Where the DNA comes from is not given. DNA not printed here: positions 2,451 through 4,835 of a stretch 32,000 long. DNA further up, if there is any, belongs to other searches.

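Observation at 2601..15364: Cytoplasmic Psr/Phs-like molybdoenzyme plus four-cluster ferredoxin subunit placed directly in front of an EFG-less nuo operon: candidate non-NADH electron-input module for complex I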

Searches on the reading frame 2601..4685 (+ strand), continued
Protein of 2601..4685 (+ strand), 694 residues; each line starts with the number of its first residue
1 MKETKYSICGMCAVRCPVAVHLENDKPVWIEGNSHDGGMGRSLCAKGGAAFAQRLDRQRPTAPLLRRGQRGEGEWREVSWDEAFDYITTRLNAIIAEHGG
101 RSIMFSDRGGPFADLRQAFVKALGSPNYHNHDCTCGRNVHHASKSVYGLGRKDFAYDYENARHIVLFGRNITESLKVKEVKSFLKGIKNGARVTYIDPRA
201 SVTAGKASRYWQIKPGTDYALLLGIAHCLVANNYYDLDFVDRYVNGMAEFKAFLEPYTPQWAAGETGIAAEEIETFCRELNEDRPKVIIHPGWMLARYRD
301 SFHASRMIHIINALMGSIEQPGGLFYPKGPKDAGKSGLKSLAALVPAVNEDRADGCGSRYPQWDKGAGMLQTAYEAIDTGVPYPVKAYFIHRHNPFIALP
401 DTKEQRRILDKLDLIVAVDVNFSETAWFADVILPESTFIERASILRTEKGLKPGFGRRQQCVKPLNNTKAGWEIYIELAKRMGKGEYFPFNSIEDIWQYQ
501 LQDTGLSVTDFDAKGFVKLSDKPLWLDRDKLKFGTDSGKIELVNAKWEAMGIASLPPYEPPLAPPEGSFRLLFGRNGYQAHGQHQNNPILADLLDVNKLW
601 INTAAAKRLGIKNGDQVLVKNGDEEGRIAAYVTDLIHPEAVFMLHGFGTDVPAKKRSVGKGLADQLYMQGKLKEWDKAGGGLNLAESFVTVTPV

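Call 40: find_homologous_proteins(query=L036:9980-12076:+, max_evalue=1e-30)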
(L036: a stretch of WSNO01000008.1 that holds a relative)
Query L036:9980-12076:+ (698 aa): 7625 proteins with E <= 1e-30 among 8000 candidates; the best 120 are listed.
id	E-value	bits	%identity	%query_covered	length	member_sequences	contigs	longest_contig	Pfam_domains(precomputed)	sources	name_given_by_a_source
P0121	0.0e+0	1590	98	100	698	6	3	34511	PF00384.28,PF01568.28,PF04879.22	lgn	-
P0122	0.0e+0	1436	88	100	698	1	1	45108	PF00384.28,PF01568.28,PF04879.22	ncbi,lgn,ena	-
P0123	0.0e+0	1423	88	99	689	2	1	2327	PF00384.28,PF01568.28,PF04879.22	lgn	-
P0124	0.0e+0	1411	86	100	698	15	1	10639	PF00384.28,PF01568.28,PF04879.22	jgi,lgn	-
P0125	0.0e+0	1399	85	100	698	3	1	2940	PF00384.28,PF01568.28,PF04879.22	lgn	-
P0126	0.0e+0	1392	86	99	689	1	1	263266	PF00384.28,PF01568.28,PF04879.22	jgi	-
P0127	0.0e+0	1391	85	100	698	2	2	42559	PF00384.28,PF01568.28,PF04879.22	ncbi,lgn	-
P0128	0.0e+0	1314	81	100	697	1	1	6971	PF00384.28,PF01568.28,PF04879.22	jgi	jgi:thiosulfate reductase/polysulfide reductase chain A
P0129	0.0e+0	1313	82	98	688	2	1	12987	PF00384.28,PF01568.28,PF04879.22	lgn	-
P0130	0.0e+0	1312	81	100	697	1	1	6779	PF00384.28,PF01568.28,PF04879.22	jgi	jgi:thiosulfate reductase/polysulfide reductase chain A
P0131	0.0e+0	1309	81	100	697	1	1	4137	PF00384.28,PF01568.28,PF04879.22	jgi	jgi:thiosulfate reductase/polysulfide reductase chain A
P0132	0.0e+0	1308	81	100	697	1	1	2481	PF00384.28,PF01568.28,PF04879.22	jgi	-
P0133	0.0e+0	1308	81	100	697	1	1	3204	PF00384.28,PF01568.28,PF04879.22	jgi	jgi:thiosulfate reductase/polysulfide reductase chain A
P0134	0.0e+0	1307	81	100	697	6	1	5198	PF00384.28,PF01568.28,PF04879.22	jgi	jgi:thiosulfate reductase/polysulfide reductase chain A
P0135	0.0e+0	1306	80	100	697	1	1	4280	PF00384.28,PF01568.28,PF04879.22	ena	-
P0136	0.0e+0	1305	80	100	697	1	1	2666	PF00384.28,PF01568.28,PF04879.22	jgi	-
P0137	0.0e+0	1305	80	100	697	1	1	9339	PF00384.28,PF01568.28,PF04879.22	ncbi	-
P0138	0.0e+0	1305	80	100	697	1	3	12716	PF00384.28,PF01568.28,PF04879.22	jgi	jgi:thiosulfate reductase/polysulfide reductase chain A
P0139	0.0e+0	1304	80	100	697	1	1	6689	PF00384.28,PF01568.28,PF04879.22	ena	-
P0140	0.0e+0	1304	80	100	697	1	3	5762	PF00384.28,PF01568.28,PF04879.22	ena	-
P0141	0.0e+0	1304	80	100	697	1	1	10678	PF00384.28,PF01568.28,PF04879.22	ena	-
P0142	0.0e+0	1303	80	100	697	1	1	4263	PF00384.28,PF01568.28,PF04879.22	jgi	-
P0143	0.0e+0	1303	80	100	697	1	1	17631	PF00384.28,PF01568.28,PF04879.22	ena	-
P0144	0.0e+0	1303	80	100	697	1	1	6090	PF00384.28,PF01568.28,PF04879.22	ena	-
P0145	0.0e+0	1302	80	100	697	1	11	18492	PF00384.28,PF01568.28,PF04879.22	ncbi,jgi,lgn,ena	jgi:thiosulfate reductase/polysulfide reductase chain A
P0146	0.0e+0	1302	81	98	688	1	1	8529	PF00384.28,PF01568.28,PF04879.22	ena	-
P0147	0.0e+0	1302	80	100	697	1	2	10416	PF00384.28,PF01568.28,PF04879.22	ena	-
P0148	0.0e+0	1302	80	100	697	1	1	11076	PF00384.28,PF01568.28,PF04879.22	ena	-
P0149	0.0e+0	1302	80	100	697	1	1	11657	PF00384.28,PF01568.28,PF04879.22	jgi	jgi:thiosulfate reductase/polysulfide reductase chain A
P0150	0.0e+0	1302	80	100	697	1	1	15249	PF00384.28,PF01568.28,PF04879.22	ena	-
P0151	0.0e+0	1302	80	100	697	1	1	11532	PF00384.28,PF01568.28,PF04879.22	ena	-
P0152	0.0e+0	1301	80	100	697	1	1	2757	PF00384.28,PF01568.28,PF04879.22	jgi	jgi:thiosulfate reductase/polysulfide reductase chain A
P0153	0.0e+0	1300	80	100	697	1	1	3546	PF00384.28,PF01568.28,PF04879.22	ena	-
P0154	0.0e+0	1300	80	100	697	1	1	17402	PF00384.28,PF01568.28,PF04879.22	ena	-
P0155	0.0e+0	1300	80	100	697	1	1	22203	PF00384.28,PF01568.28,PF04879.22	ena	-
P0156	0.0e+0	1299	81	98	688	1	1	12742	PF00384.28,PF01568.28,PF04879.22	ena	-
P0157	0.0e+0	1299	81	98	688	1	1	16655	PF00384.28,PF01568.28,PF04879.22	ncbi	-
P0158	0.0e+0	1299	81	99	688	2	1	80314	PF00384.28,PF01568.28,PF04879.22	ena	-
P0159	0.0e+0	1299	80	100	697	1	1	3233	PF00384.28,PF01568.28,PF04879.22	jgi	jgi:thiosulfate reductase/polysulfide reductase chain A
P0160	0.0e+0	1298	80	100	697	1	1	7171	PF00384.28,PF01568.28,PF04879.22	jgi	jgi:thiosulfate reductase/polysulfide reductase chain A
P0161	0.0e+0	1297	79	100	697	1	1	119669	PF00384.28,PF01568.28,PF04879.22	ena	-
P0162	0.0e+0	1297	80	100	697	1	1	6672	PF00384.28,PF01568.28,PF04879.22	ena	-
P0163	0.0e+0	1295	81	98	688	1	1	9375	PF00384.28,PF01568.28,PF04879.22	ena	-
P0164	0.0e+0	1295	81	98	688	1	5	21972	PF00384.28,PF01568.28,PF04879.22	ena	-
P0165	0.0e+0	1293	80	98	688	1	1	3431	PF00384.28,PF01568.28,PF04879.22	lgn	-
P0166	0.0e+0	1292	80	100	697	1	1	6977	PF00384.28,PF01568.28,PF04879.22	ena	-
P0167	0.0e+0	1291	79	100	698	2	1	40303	PF00384.28,PF01568.28,PF04879.22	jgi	jgi:thiosulfate reductase / polysulfide reductase chain A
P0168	0.0e+0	1290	80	98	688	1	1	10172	PF00384.28,PF01568.28,PF04879.22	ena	-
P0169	0.0e+0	1290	79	100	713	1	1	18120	PF00384.28,PF01568.28,PF04879.22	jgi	-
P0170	0.0e+0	1289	79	100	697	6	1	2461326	PF00384.28,PF01568.28,PF04879.22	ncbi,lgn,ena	-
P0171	0.0e+0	1278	80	98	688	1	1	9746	PF00384.28,PF01568.28,PF04879.22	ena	-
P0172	0.0e+0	1270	78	99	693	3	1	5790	PF00384.28,PF01568.28,PF04879.22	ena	-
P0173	0.0e+0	1265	78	99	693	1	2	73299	PF00384.28,PF01568.28,PF04879.22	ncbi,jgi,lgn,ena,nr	ncbi:MAG TPA: molybdopterin-dependent oxidoreductase [Dissulfurispiraceae bacterium]|nr:molybdopteri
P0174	0.0e+0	1263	78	98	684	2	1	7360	PF00384.28,PF01568.28,PF04879.22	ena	-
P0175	0.0e+0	1261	77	99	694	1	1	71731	PF00384.28,PF01568.28,PF04879.22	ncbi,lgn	ncbi:MAG: molybdopterin-containing oxidoreductase family protein [Nitrospirota bacterium]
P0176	0.0e+0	1256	77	99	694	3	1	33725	PF00384.28,PF01568.28,PF04879.22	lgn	-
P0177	0.0e+0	1256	76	99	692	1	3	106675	PF00384.28,PF01568.28,PF04879.22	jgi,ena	-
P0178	0.0e+0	1255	76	99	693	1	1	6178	PF00384.28,PF01568.28,PF04879.22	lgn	-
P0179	0.0e+0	1255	77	99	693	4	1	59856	PF00384.28,PF01568.28,PF04879.22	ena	-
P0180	0.0e+0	1253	75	100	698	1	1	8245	PF00384.28,PF01568.28,PF04879.22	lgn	-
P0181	0.0e+0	1252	76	100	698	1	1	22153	PF00384.28,PF01568.28,PF04879.22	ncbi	-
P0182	0.0e+0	1251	76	99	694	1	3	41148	PF00384.28,PF01568.28,PF04879.22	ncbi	-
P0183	0.0e+0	1248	77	98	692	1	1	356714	PF00384.28,PF01568.28,PF04879.22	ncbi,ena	-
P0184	0.0e+0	1248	77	98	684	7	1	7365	PF00384.28,PF01568.28,PF04879.22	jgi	jgi:thiosulfate reductase/polysulfide reductase chain A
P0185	0.0e+0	1240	76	99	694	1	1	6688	PF00384.28,PF01568.28,PF04879.22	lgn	-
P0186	0.0e+0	1237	75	99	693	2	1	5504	PF00384.28,PF01568.28,PF04879.22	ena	-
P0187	0.0e+0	1232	74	99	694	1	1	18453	PF00384.28,PF01568.28,PF04879.22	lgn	-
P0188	0.0e+0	1231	74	99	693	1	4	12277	PF00384.28,PF01568.28,PF04879.22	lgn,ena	-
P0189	0.0e+0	1228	74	99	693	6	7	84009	PF00384.28,PF01568.28,PF04879.22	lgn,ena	-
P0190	0.0e+0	1227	74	99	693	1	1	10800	PF00384.28,PF01568.28,PF04879.22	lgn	-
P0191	0.0e+0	1225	75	98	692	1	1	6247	PF00384.28,PF01568.28,PF04879.22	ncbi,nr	ncbi:MAG TPA: molybdopterin-dependent oxidoreductase [Dissulfurispiraceae bacterium]|nr:molybdopteri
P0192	0.0e+0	1225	77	100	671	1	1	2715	PF00384.28,PF01568.28,PF04879.22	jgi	jgi:thiosulfate reductase/polysulfide reductase chain A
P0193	0.0e+0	1224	75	99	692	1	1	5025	PF00384.28,PF01568.28,PF04879.22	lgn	-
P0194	0.0e+0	1223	75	99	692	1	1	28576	PF00384.28,PF01568.28,PF04879.22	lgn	-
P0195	0.0e+0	1222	74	99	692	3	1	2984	PF00384.28,PF01568.28,PF04879.22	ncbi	-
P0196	0.0e+0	1221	75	99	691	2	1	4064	PF00384.28,PF01568.28,PF04879.22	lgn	-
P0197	0.0e+0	1219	75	99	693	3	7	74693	PF00384.28,PF01568.28,PF04879.22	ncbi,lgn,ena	ncbi:MAG: molybdopterin-dependent oxidoreductase [Nitrospirota bacterium]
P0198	0.0e+0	1218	73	99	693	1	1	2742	PF00384.28,PF01568.28,PF04879.22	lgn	-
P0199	0.0e+0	1215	73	99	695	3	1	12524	PF00384.28,PF01568.28,PF04879.22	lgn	-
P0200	0.0e+0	1214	73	99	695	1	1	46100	PF00384.28,PF01568.28,PF04879.22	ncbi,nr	ncbi:MAG: molybdopterin-dependent oxidoreductase [Nitrospirae bacterium]|nr:molybdopterin-dependent 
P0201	0.0e+0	1213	73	99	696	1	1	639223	PF00384.28,PF01568.28,PF04879.22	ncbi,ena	-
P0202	0.0e+0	1209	73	99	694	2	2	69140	PF00384.28,PF01568.28,PF04879.22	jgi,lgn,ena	-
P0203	0.0e+0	1208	74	99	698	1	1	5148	PF00384.28,PF01568.28,PF04879.22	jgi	jgi:thiosulfate reductase/polysulfide reductase chain A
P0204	0.0e+0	1208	72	99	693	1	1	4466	PF00384.28,PF01568.28,PF04879.22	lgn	-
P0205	0.0e+0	1205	74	99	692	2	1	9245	PF00384.28,PF01568.28,PF04879.22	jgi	-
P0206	0.0e+0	1203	72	99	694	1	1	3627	PF00384.28,PF01568.28,PF04879.22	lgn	-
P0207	0.0e+0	1203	73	99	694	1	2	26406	PF00384.28,PF01568.28,PF04879.22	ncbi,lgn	-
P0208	0.0e+0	1202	73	99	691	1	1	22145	PF00384.28,PF01568.28,PF04879.22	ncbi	-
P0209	0.0e+0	1202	73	99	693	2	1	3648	PF00384.28,PF01568.28,PF04879.22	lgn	-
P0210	0.0e+0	1201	73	99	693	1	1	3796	PF00384.28,PF01568.28,PF04879.22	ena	-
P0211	0.0e+0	1201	72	99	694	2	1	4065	PF00384.28,PF01568.28,PF04879.22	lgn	-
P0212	0.0e+0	1198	73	100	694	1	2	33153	PF00384.28,PF01568.28,PF04879.22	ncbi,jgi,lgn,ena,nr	ncbi:MAG: thiosulfate reductase [Nitrospira bacterium HGW-Nitrospira-1]|nr:MAG: thiosulfate reductas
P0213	0.0e+0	1196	72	99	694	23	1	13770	PF00384.28,PF01568.28,PF04879.22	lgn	-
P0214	0.0e+0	1193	72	99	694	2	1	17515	PF00384.28,PF01568.28,PF04879.22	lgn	-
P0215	0.0e+0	1193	72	99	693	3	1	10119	PF00384.28,PF01568.28,PF04879.22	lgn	-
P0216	0.0e+0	1188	72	99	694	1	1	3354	PF00384.28,PF01568.28,PF04879.22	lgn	-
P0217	0.0e+0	1182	71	99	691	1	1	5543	PF00384.28,PF01568.28,PF04879.22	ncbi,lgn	-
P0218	0.0e+0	1178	72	99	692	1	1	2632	PF00384.28,PF01568.28,PF04879.22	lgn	-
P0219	0.0e+0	1176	72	100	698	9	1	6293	PF00384.28,PF01568.28,PF04879.22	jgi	jgi:thiosulfate reductase/polysulfide reductase chain A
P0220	0.0e+0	1174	72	99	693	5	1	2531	PF00384.28,PF01568.28,PF04879.22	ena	-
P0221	0.0e+0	1172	71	99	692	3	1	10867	PF00384.28,PF01568.28,PF04879.22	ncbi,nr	ncbi:MAG: molybdopterin-dependent oxidoreductase [Thermodesulfovibrionales bacterium]|nr:molybdopter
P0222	0.0e+0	1172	73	98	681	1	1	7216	PF00384.28,PF01568.28,PF04879.22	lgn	-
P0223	0.0e+0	1168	71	99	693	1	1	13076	PF00384.28,PF01568.28,PF04879.22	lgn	-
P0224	0.0e+0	1168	71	99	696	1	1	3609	PF00384.28,PF01568.28,PF04879.22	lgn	-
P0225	0.0e+0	1166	71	100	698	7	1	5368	PF00384.28,PF01568.28,PF04879.22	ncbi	-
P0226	0.0e+0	1164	71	99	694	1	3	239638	PF00384.28,PF01568.28,PF04879.22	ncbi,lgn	ncbi:MAG: molybdopterin-dependent oxidoreductase [Nitrospirota bacterium]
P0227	0.0e+0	1163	71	99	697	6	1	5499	PF00384.28,PF01568.28,PF04879.22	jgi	jgi:thiosulfate reductase/polysulfide reductase chain A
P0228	0.0e+0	1163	71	99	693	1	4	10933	PF00384.28,PF01568.28,PF04879.22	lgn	-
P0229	0.0e+0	1163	80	89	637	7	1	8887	PF00384.28,PF01568.28,PF04879.22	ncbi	-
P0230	0.0e+0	1161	71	99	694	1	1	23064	PF00384.28,PF01568.28,PF04879.22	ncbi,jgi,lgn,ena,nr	ncbi:MAG: molybdopterin-dependent oxidoreductase [Nitrospirota bacterium]|nr:molybdopterin-dependent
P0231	0.0e+0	1158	71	99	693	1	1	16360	PF00384.28,PF01568.28,PF04879.22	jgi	-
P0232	0.0e+0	1157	69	99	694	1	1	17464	PF00384.28,PF01568.28,PF04879.22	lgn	-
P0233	0.0e+0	1157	70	99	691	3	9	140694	PF00384.28,PF01568.28,PF04879.22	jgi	-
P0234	0.0e+0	1155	69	99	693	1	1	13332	PF00384.28,PF01568.28,PF04879.22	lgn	-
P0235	0.0e+0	1155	70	99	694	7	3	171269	PF00384.28,PF01568.28,PF04879.22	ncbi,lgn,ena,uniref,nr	ncbi:molybdopterin-containing oxidoreductase family protein [Thermodesulfovibrio thiophilus]|uniref:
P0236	0.0e+0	1153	70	99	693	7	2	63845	PF00384.28,PF01568.28,PF04879.22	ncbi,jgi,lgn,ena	-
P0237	0.0e+0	1152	70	99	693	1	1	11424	PF00384.28,PF01568.28,PF04879.22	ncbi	-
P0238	0.0e+0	1151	70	99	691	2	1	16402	PF00384.28,PF01568.28,PF04879.22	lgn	-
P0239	0.0e+0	1150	69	99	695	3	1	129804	PF00384.28,PF01568.28,PF04879.22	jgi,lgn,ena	-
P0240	0.0e+0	1149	69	99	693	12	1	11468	PF00384.28,PF01568.28,PF04879.22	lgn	-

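Call 41: find_encoding_contigs(protein=P0235, flank=10000, max_places=1)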
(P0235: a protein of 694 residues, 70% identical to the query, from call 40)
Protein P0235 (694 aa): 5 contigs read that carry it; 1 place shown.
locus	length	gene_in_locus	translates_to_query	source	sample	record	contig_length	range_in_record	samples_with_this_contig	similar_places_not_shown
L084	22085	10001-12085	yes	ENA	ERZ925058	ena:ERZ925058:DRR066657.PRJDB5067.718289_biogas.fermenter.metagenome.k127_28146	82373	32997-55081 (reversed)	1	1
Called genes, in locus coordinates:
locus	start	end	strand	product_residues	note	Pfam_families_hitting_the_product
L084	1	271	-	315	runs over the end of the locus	PF24859:FdhE_central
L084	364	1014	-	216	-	PF12838:Fer4_7 (faint), PF13247:Fer4_11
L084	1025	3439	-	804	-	PF00384:Molybdopterin, PF01568:Molydop_binding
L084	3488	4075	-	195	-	PF04879:Molybdop_Fe4S4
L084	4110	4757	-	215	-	PF02663:FmdE, PF23475:zf-Tbcl_FmdE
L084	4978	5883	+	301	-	PF00126:HTH_1, PF12849:PBP_like_2 (faint), PF03466:LysR_substrate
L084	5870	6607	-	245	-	PF00005:ABC_tran, PF13304:AAA_21 (faint)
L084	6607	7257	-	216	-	PF00528:BPD_transp_1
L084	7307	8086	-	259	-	PF13531:SBP_bac_11, PF01547:SBP_bac_1, PF12974:Phosphonate-bd (weak)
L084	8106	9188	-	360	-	PF00994:MoCF_biosynth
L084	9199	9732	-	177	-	PF00126:HTH_1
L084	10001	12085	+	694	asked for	PF04879:Molybdop_Fe4S4, PF00384:Molybdopterin, PF01568:Molydop_binding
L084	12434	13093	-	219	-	PF05724:TPMT, PF03848:TehB, PF05175:MTS, PF13489:Methyltransf_23, PF13847:Methyltransf_31, PF08241:Methyltransf_11, PF08242:Methyltransf_12, PF13649:Methyltransf_25, +3 more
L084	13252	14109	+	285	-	PF13616:Rotamase_3, PF13145:Rotamase_2, PF00639:Rotamase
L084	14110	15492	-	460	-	PF10396:TrmE_N, PF00350:Dynamin_N (faint), PF12631:MnmE_helical, PF01926:MMR_HSR1, PF02421:FeoB_N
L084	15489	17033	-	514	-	PF14849:YidC_periplas, PF02096:60KD_IMP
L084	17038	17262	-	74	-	PF01809:YidD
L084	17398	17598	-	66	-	PF01632:Ribosomal_L35p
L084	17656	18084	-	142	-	PF05198:IF3_N, PF00707:IF3_C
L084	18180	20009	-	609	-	PF07973:tRNA_SAD, PF00587:tRNA-synt_2b, PF03129:HGTP_anticodon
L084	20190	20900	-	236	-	PF00005:ABC_tran, PF02463:SMC_N (faint), PF13304:AAA_21 (faint)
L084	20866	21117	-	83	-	-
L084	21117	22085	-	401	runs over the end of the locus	PF12704:MacB_PCD, PF02687:FtsX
